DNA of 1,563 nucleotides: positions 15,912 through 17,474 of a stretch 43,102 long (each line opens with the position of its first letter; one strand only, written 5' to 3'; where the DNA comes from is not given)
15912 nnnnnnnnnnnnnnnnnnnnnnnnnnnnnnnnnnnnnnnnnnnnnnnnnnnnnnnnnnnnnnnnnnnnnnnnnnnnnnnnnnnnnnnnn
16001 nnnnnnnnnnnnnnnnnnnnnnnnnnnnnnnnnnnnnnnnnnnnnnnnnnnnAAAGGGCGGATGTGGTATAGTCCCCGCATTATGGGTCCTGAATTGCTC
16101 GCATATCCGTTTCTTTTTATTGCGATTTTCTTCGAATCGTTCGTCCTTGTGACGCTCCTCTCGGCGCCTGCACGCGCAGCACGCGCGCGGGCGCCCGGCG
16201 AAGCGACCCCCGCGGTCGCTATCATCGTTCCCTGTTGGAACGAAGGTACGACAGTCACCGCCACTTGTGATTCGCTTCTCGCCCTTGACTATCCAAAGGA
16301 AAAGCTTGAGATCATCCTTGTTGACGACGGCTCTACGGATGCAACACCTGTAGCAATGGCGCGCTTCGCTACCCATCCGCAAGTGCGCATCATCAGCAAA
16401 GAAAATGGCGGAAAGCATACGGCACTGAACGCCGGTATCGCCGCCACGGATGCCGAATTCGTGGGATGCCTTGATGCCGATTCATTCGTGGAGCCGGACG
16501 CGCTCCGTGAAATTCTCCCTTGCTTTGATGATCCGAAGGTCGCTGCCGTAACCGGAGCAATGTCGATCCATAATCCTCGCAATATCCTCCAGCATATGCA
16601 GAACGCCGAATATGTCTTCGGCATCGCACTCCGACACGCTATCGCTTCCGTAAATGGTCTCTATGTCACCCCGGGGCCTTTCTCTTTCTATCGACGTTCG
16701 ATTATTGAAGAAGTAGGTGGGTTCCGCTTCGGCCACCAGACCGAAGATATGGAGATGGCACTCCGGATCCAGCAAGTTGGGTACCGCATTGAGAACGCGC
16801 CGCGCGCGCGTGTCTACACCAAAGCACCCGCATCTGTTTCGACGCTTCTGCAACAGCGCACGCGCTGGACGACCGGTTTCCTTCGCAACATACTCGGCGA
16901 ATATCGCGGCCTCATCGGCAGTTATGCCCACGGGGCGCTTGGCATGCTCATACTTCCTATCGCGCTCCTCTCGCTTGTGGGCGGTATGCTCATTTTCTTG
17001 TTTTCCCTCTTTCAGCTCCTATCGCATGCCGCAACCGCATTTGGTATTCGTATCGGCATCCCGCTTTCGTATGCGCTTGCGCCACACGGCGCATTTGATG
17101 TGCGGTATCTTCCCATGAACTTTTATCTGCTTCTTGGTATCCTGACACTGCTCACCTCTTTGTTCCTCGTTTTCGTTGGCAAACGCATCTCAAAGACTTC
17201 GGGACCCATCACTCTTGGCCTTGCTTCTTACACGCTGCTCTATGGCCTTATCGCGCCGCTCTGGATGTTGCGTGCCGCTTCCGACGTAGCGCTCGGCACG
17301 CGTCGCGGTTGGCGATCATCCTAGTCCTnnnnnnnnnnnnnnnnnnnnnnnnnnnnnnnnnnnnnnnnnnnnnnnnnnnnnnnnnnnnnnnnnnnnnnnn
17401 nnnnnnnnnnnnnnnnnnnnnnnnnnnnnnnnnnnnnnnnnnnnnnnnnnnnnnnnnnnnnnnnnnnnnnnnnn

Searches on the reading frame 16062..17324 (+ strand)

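Call 99: search_protein_families(library=pfam, proteins=[window:16062-17324:+], max_evalue=0.001)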
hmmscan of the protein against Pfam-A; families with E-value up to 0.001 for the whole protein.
window:16062-17324:+ (420 aa): 7 families
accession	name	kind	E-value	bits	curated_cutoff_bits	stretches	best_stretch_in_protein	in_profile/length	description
PF13641.12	Glyco_tranf_2_3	-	2e-32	113.5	27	1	50-272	1-230/230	Glycosyltransferase like family 2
PF00535.33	Glycos_transf_2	-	5.3e-30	105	23.3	1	54-218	2-167/168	Glycosyl transferase family 2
PF13632.12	Glyco_trans_2_3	-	1.2e-29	104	27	1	135-324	3-191/198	Glycosyl transferase family group 2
PF13506.12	Glyco_transf_21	-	2.6e-15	56.8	21.7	1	118-270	18-173/174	Glycosyl transferase family 21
PF03142.21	Chitin_synth_2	-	5e-12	45.7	27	1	125-212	196-286/527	Chitin synthase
PF10111.15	Glyco_tranf_2_2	-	2.2e-07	31.1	27.3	1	76-254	24-217/276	Glycosyltransferase like family 2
PF03552.20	Cellulose_synt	-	0.0005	19.2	24.7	0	64-102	16-55/722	Cellulose synthase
